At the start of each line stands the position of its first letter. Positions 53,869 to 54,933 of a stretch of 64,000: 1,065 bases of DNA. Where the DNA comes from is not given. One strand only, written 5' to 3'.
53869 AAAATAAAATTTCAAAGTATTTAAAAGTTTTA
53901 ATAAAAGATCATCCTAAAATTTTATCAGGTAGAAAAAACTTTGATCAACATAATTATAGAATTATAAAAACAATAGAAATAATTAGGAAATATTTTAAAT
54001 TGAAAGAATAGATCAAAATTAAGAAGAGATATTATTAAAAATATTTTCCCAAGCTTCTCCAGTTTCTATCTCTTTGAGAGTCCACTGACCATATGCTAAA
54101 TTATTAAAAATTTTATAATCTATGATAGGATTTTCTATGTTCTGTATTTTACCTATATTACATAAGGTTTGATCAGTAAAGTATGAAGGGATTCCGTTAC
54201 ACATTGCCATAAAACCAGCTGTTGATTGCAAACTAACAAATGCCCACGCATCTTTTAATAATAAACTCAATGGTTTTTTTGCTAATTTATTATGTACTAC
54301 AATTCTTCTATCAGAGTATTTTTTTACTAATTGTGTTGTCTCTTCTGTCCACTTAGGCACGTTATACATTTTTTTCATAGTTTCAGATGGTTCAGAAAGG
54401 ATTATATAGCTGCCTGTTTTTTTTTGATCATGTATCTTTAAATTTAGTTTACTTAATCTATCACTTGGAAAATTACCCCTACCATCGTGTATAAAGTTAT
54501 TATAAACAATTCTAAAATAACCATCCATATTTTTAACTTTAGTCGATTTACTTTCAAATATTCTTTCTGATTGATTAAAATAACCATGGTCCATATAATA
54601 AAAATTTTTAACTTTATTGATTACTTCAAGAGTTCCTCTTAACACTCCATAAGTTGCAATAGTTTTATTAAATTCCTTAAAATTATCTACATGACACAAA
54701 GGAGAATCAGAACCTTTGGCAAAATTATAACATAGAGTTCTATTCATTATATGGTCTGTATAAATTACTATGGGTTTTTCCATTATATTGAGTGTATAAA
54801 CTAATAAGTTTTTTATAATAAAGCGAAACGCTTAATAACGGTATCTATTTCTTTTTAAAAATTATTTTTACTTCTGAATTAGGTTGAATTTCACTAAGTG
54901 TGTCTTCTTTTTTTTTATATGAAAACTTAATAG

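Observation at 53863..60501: Sulfotransferase-rich accessory island between purH and tRNA-Gly: candidate undescribed hydroxylation/sulfation system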

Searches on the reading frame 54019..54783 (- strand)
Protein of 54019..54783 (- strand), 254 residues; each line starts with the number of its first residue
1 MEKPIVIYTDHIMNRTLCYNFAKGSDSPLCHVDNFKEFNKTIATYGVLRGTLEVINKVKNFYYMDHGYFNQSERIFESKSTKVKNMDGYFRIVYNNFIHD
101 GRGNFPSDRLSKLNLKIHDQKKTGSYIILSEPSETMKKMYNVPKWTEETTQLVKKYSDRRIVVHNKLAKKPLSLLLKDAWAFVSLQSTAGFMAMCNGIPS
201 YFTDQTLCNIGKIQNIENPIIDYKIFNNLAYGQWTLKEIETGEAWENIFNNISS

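Call 4: search_protein_families(library=pfam, proteins=[window:54019-54783:-], max_evalue=0.1)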
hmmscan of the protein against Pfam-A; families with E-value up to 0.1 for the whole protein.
window:54019-54783:- (254 aa): 0 families

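Call 5: search_protein_families(library=ncbifam, proteins=[window:54019-54783:-], max_evalue=0.1)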
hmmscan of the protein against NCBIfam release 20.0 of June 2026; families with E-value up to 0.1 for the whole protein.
window:54019-54783:- (254 aa): 0 families

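Call 14: find_homologous_proteins(query=window:54019-54783:-)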
Query window:54019-54783:- (254 aa): 465 proteins with E <= 0.001 among 803 candidates; the best 120 are listed.
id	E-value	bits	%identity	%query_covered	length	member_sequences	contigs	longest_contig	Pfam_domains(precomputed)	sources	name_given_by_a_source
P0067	2.4e-147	507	87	99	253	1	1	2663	-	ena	-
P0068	2.2e-144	498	85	100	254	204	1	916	-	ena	-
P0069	1.8e-142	491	86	99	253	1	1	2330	-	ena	-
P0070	3.0e-142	491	83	99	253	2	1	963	-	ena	-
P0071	1.3e-141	488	83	99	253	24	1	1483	-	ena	-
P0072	2.0e-141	488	82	100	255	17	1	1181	-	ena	-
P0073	2.1e-141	488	83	99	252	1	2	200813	-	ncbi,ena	-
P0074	3.5e-141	487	83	99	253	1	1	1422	-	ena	-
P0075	7.3e-141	486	83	99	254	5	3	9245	-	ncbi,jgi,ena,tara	tara:strand:- start:1487 stop:2251 length:765 start_codon:yes stop_codon:yes gene_type:complete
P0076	1.1e-140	485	82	100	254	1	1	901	-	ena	-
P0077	1.1e-140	485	83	99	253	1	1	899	-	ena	-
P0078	1.2e-140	485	83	99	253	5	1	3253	-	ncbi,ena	-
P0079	1.2e-140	485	82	100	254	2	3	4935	-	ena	-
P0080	1.4e-140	485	84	99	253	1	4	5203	-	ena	-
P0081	1.4e-140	485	83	100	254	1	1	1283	-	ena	-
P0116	1.7e-131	455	76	99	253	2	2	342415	-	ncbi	-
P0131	1.7e-129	449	74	100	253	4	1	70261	-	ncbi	-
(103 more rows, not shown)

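Call 16: find_encoding_contigs(protein=P0073, flank=10000, max_places=2)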
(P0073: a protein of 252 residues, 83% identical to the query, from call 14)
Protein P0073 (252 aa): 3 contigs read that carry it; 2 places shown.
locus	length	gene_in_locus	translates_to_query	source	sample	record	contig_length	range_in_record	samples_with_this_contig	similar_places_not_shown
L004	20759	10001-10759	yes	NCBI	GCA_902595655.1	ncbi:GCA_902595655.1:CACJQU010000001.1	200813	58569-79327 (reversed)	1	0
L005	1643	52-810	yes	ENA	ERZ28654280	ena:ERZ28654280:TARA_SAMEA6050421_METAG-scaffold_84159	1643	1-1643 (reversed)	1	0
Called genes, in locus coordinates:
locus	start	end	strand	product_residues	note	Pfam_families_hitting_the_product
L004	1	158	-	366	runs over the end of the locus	-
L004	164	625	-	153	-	-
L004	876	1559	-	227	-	-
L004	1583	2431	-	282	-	-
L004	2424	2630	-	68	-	-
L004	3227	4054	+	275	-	PF00685:Sulfotransfer_1, PF13469:Sulfotransfer_3 (faint)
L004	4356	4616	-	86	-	-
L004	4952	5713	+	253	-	-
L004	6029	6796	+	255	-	PF04230:PS_pyruv_trans (faint)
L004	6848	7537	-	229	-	PF01755:Glyco_transf_25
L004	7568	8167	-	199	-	PF13759:2OG-FeII_Oxy_5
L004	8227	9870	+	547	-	PF00515:TPR_1 (faint), PF07719:TPR_2 (faint), PF13424:TPR_12 (faint), PF14559:TPR_19 (faint), PF04049:ANAPC8 (weak), PF00685:Sulfotransfer_1, PF13469:Sulfotransfer_3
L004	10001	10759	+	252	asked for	-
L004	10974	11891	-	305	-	PF01808:AICARFT_IMPCHas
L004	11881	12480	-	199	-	PF02142:MGS, PF01808:AICARFT_IMPCHas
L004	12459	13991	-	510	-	PF07940:Hepar_II_III_C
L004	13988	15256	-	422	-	PF01029:NusB, PF01189:Methyltr_RsmB-F, PF03602:Cons_hypoth95 (weak), PF05175:MTS (faint)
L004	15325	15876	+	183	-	PF00265:TK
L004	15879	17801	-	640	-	PF16177:ACAS_N, PF00501:AMP-binding, PF13193:AMP-binding_C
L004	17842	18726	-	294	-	PF00685:Sulfotransfer_1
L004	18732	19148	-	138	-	PF01878:EVE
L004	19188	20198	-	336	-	PF00814:TsaD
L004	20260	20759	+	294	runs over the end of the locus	-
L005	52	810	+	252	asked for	-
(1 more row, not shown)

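Call 17: find_encoding_contigs(protein=P0116, flank=10000, max_places=2)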
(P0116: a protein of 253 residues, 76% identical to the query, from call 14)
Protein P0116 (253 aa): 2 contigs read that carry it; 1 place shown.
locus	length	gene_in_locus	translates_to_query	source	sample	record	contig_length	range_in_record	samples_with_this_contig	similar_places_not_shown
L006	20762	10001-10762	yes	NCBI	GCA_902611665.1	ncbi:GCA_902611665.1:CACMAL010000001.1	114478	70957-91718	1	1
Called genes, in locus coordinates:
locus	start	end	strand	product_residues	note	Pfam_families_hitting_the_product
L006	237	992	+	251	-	PF00483:NTP_transferase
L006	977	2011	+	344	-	PF01370:Epimerase, PF02719:Polysacc_synt_2, PF16363:GDP_Man_Dehyd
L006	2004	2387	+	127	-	PF05523:FdtA (weak)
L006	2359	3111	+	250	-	-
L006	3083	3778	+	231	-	PF00535:Glycos_transf_2, PF13641:Glyco_tranf_2_3 (weak)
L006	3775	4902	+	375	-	-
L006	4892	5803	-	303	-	-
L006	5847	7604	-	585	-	PF13522:GATase_6, PF13537:GATase_7, PF00733:Asn_synthase, PF02540:NAD_synthase (faint)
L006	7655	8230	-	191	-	-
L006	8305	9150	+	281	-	-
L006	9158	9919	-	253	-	PF13640:2OG-FeII_Oxy_3 (weak)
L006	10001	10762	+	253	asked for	-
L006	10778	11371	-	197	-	PF13759:2OG-FeII_Oxy_5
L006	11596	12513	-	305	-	PF01808:AICARFT_IMPCHas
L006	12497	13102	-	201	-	PF02142:MGS, PF01808:AICARFT_IMPCHas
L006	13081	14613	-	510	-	PF07940:Hepar_II_III_C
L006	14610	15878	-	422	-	PF01029:NusB, PF01189:Methyltr_RsmB-F, PF03602:Cons_hypoth95 (weak), PF05175:MTS (faint), PF13847:Methyltransf_31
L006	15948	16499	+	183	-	PF00265:TK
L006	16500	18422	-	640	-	PF16177:ACAS_N, PF00501:AMP-binding, PF13193:AMP-binding_C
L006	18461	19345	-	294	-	PF00685:Sulfotransfer_1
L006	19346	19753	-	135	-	PF01878:EVE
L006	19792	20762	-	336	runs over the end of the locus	PF00814:TsaD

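Call 18: find_encoding_contigs(protein=P0131, flank=10000, max_places=2)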
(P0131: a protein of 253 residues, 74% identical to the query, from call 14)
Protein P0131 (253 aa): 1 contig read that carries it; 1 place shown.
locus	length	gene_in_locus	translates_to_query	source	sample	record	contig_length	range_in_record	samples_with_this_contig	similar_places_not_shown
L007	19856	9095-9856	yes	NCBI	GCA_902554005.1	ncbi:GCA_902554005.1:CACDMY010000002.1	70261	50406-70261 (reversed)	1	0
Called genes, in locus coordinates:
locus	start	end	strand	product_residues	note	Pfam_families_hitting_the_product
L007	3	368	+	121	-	?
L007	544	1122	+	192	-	-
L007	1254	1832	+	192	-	-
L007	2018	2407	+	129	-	PF16747:Adhesin_E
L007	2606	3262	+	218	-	PF05050:Methyltransf_21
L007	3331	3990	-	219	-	PF05050:Methyltransf_21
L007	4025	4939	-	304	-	-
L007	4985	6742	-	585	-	PF13522:GATase_6, PF13537:GATase_7, PF00733:Asn_synthase, PF02540:NAD_synthase (weak)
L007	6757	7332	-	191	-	PF13489:Methyltransf_23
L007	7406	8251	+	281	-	-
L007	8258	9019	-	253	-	PF13640:2OG-FeII_Oxy_3 (weak)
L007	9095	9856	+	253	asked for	-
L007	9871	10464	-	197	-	PF13759:2OG-FeII_Oxy_5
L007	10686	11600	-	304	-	PF01808:AICARFT_IMPCHas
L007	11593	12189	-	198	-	PF02142:MGS, PF01808:AICARFT_IMPCHas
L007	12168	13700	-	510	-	PF07940:Hepar_II_III_C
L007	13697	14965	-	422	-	PF01029:NusB, PF01189:Methyltr_RsmB-F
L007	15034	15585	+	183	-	PF00265:TK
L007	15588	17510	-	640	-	PF16177:ACAS_N, PF00501:AMP-binding, PF13193:AMP-binding_C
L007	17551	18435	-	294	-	PF00685:Sulfotransfer_1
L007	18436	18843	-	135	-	PF01878:EVE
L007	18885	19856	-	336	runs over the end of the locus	PF00814:TsaD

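Call 22: find_related_loci(query=window:54019-54783:-, collection=genome_contigs, flank=10000)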
Query window:54019-54783:- (254 aa) in genome_contigs; peptide patterns used: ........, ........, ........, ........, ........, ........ (x = any residue, [..] = any of these).
45 stretches matched a pattern; 15 encode a relative of the query (tblastn E <= 1e-3); 15 distinct loci.
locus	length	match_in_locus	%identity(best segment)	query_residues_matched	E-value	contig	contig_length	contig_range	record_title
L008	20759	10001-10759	91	1-253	3e-159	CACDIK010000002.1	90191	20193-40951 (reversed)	uncultured Alphaproteobacteria bacterium isolate AG-903-O20 genome assembly, contig: AG-903-O20_NODE_2, whole genome sho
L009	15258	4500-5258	90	1-253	1e-157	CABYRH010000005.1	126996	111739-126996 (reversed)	MAG: uncultured Alphaproteobacteria bacterium isolate AG-894-N13 genome assembly, contig: AG-894-N13_NODE_5, whole genom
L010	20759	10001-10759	89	1-253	8e-156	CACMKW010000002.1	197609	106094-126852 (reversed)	MAG: uncultured Alphaproteobacteria bacterium isolate AG-891-K21 genome assembly, contig: AG-891-K21_NODE_2, whole genom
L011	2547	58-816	87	1-253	7e-164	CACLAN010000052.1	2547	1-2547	uncultured Alphaproteobacteria bacterium isolate AG-461-D09 genome assembly, contig: AG-461-D09_NODE_51, whole genome sh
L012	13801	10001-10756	84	2-253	2e-148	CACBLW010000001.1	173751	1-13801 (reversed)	uncultured Alphaproteobacteria bacterium isolate AG-899-M17 genome assembly, contig: AG-899-M17_NODE_1, whole genome sho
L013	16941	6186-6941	90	1-252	6e-148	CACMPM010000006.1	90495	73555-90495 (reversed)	MAG: uncultured Alphaproteobacteria bacterium isolate AG-891-P06 genome assembly, contig: AG-891-P06_NODE_6, whole genom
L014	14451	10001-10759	79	1-253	1e-141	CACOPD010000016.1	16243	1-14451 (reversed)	MAG: uncultured Alphaproteobacteria bacterium isolate AH-324-F15 genome assembly, contig: AH-324-F15_NODE_16, whole geno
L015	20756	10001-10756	71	1-252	2e-128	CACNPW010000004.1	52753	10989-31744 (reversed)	MAG: uncultured Alphaproteobacteria bacterium isolate AG-893-K02 genome assembly, contig: AG-893-K02_NODE_4, whole genom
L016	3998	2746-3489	72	1-248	8e-130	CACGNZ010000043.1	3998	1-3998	uncultured Alphaproteobacteria bacterium isolate AG-422-N03 genome assembly, contig: AG-422-N03_NODE_43, whole genome sh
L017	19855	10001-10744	73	1-248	1e-125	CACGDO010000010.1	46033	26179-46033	uncultured Alphaproteobacteria bacterium isolate AG-422-E02 genome assembly, contig: AG-422-E02_NODE_10, whole genome sh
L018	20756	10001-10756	71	1-252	4e-124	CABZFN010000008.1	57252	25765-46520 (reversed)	MAG: uncultured Alphaproteobacteria bacterium isolate AG-337-F02 genome assembly, contig: AG-337-F02_NODE_8, whole genom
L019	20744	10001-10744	72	1-248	4e-123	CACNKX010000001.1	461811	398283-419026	MAG: uncultured Alphaproteobacteria bacterium isolate AG-893-E11 genome assembly, contig: AG-893-E11_NODE_1, whole genom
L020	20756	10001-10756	70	1-252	9e-123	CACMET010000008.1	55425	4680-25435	MAG: uncultured Alphaproteobacteria bacterium isolate AG-891-E15 genome assembly, contig: AG-891-E15_NODE_8, whole genom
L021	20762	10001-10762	92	1-254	9e-161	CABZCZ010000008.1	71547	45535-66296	MAG: uncultured Alphaproteobacteria bacterium isolate AG-337-D08 genome assembly, contig: AG-337-D08_NODE_8, whole genom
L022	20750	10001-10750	73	1-250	3e-125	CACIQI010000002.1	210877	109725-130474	uncultured Alphaproteobacteria bacterium isolate AG-913-M07 genome assembly, contig: AG-913-M07_NODE_2, whole genome sho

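Call 32: search_protein_families(library=pfam, proteins=[L008:5099-5875:+, L012:6142-6942:-, L021:5404-5988:-, L017:7258-8088:-, L007:544-1122:+, L014:4372-5283:-, L014:8312-9157:+, L014:9163-9924:-, L013:5227-5943:-, L012:5099-6085:+], max_evalue=0.01)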
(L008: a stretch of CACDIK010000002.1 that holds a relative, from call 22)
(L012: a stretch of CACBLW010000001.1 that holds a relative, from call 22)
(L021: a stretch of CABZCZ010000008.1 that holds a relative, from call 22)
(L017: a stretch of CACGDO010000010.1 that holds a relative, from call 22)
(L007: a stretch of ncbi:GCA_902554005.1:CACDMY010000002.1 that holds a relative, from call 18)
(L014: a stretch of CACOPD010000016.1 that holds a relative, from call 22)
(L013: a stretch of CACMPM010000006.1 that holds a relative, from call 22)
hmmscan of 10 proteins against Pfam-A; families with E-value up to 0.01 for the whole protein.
L008:5099-5875:+ (258 aa): 2 families
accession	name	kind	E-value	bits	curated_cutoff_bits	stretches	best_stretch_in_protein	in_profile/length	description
PF00685.33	Sulfotransfer_1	-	1.2e-19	71.1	22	1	56-253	57-252/255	Sulfotransferase domain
PF13469.12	Sulfotransfer_3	-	0.002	18.9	27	1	88-179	124-211/216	Sulfotransferase family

L012:6142-6942:- (266 aa): 1 family
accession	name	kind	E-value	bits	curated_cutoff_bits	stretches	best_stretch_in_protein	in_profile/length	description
PF05050.19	Methyltransf_21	-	1.1e-15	58.7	22.7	1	85-234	1-168/173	Methyltransferase FkbM domain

L021:5404-5988:- (194 aa): 1 family
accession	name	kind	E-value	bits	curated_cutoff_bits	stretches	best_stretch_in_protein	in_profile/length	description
PF13489.12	Methyltransf_23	-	0.00024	21.3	27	1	41-149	11-119/164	Methyltransferase domain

L017:7258-8088:- (276 aa): 1 family
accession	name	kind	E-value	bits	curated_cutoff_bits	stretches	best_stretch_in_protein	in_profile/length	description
PF01075.23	Glyco_transf_9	-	0.0099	15.6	22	0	181-240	171-228/247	Glycosyltransferase family 9 (heptosyltransferase)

L007:544-1122:+ (192 aa): 0 families

L014:4372-5283:- (303 aa): 0 families

L014:8312-9157:+ (281 aa): 0 families

L014:9163-9924:- (253 aa): 1 family
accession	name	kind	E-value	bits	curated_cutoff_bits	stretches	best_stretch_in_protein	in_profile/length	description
PF13640.12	2OG-FeII_Oxy_3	-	2e-06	29.1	27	1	143-230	11-89/98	2OG-Fe(II) oxygenase superfamily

L013:5227-5943:- (238 aa): 0 families

L012:5099-6085:+ (328 aa): 1 family
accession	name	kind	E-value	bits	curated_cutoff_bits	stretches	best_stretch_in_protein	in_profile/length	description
PF13524.12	Glyco_trans_1_2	-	8e-06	26.3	25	1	213-299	31-118/144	Glycosyl transferase-like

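Call 43: predict_structure(alignment_id=A2)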
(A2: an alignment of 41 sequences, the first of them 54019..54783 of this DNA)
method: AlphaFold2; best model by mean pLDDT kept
length: 254 residues; sequences in the alignment: 41
mean_pLDDT: 74.9   pTM: 0.72
mean pLDDT of the five models: 74.9, 64.0, 54.9, 44.1, 40.9
residues with pLDDT >= 90: 70; 70-90: 88; 50-70: 73; < 50: 23
segments of 3 or more residues with pLDDT < 50: 10-17, 21-29, 47-50
pLDDT, mean of each block of 10 residues (from residue 1): 54 47 47 59 50 59 70 68 71 61 63 86 96 86 95 97 86 92 87 93 86 93 83 78 74 54
secondary structure, 60 per line:
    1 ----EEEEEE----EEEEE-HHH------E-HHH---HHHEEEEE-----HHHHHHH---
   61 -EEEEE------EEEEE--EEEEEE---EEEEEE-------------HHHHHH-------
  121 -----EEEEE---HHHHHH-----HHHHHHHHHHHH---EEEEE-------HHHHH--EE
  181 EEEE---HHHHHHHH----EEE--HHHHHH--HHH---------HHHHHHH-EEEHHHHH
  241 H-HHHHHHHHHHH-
elements in order: E5-10 E15-19 E41-45 H51-57 E62-66 E73-77 E80-85 E89-94 H108-113 E126-130 H134-139 H145-156 E160-164 H172-176 E179-184 H188-195 E200-202 H205-210 H225-231 E233-235 H236-241 H243-253

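Call 44: search_protein_representatives(protein=window:54019-54783:-)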
Query: 254 residues. Proteins with E-value up to 0.001 (for the whole library): 956; up to 1e-10: 279; up to 1e-30: 21. The best 150 are listed.
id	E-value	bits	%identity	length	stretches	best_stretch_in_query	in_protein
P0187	8.1e-82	290.9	51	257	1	2-250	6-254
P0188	4.0e-58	213.3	45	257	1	3-243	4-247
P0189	5.2e-49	183.4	48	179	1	2-177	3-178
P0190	3.7e-48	180.6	43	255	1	1-248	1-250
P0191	5.4e-47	176.8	81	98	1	64-161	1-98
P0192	6.0e-44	166.8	38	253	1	4-248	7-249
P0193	1.3e-40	155.9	42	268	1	7-248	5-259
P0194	1.6e-40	155.6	80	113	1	168-253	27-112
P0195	2.8e-39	151.5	44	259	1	38-250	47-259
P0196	1.0e-38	149.7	39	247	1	3-248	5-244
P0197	1.4e-38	149.2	40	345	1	41-247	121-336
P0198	7.1e-35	137.1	88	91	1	154-227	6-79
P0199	3.0e-34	135.1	37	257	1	1-247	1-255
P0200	1.4e-33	132.9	81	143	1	1-75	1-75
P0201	2.0e-33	132.4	78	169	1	1-78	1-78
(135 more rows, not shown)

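Call 47: search_protein_families(library=pfam, alignment_id=A3, max_evalue=0.01)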
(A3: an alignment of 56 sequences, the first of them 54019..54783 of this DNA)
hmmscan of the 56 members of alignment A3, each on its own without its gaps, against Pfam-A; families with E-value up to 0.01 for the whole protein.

A. member 1, window:54019-54783:- (254 aa): 0 families

B. families by the number of members that match (of 56 scanned): 11 families
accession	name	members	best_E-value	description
PF20471.4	DUF6716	15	1.5e-07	Putative glycosyltransferase (DUF6716)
PF05159.20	Capsule_synth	3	3.5e-05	Capsule polysaccharide biosynthesis protein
PF13489.12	Methyltransf_23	2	1.5e-08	Methyltransferase domain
PF08242.18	Methyltransf_12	2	1.5e-06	Methyltransferase domain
PF13649.12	Methyltransf_25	2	0.00014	Methyltransferase domain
PF13847.12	Methyltransf_31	2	0.0062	Methyltransferase domain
PF02427.23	PSI_PsaE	1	0.00043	Photosystem I reaction centre subunit IV / PsaE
PF08241.18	Methyltransf_11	1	0.0021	Methyltransferase domain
PF03010.19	GP4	1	0.0027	GP4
PF13692.12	Glyco_trans_1_4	1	0.004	Glycosyl transferases group 1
PF06722.18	EryCIII-like_C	1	0.0062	Erythromycin biosynthesis protein CIII-like, C-terminal domain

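Call 48: search_solved_structures(query=A3, max_evalue=1)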
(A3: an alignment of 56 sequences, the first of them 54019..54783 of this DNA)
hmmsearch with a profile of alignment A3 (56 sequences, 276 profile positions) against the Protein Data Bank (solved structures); distinct sequences matched with E-value up to 1: 0.

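Call 70: search_protein_families(library=phrogs, proteins=[L012:2290-2550:-, L007:544-1122:+, window:54019-54783:-, L014:1634-2257:+], max_evalue=0.001)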
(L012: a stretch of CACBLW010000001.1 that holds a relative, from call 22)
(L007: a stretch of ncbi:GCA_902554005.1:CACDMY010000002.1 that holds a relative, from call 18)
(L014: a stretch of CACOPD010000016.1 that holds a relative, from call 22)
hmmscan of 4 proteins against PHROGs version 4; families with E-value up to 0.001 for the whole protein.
L012:2290-2550:- (86 aa): 0 families

L007:544-1122:+ (192 aa): 0 families

window:54019-54783:- (254 aa): 0 families

L014:1634-2257:+ (207 aa): 0 families

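Call 71: search_protein_families(library=pfam, proteins=[L012:2290-2550:-, L014:1634-2257:+, L014:2473-3060:-, L020:4749-5363:+, L004:4952-5713:+], max_evalue=0.01)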
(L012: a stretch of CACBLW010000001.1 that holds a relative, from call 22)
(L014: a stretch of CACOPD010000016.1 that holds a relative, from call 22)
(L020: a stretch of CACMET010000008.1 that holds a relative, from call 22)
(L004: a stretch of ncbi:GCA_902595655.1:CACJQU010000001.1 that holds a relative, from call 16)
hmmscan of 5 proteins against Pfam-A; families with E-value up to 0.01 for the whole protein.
L012:2290-2550:- (86 aa): 0 families

L014:1634-2257:+ (207 aa): 1 family
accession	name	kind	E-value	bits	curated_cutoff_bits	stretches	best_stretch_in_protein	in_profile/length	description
PF11262.13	Tho2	-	0.0018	18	23.1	1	32-112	5-82/305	Transcription factor/nuclear export subunit protein 2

L014:2473-3060:- (195 aa): 1 family
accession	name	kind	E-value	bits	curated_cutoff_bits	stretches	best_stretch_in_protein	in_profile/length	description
PF13759.12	2OG-FeII_Oxy_5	-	2.7e-15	57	27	1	94-186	1-101/101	Putative 2OG-Fe(II) oxygenase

L020:4749-5363:+ (204 aa): 0 families

L004:4952-5713:+ (253 aa): 0 families
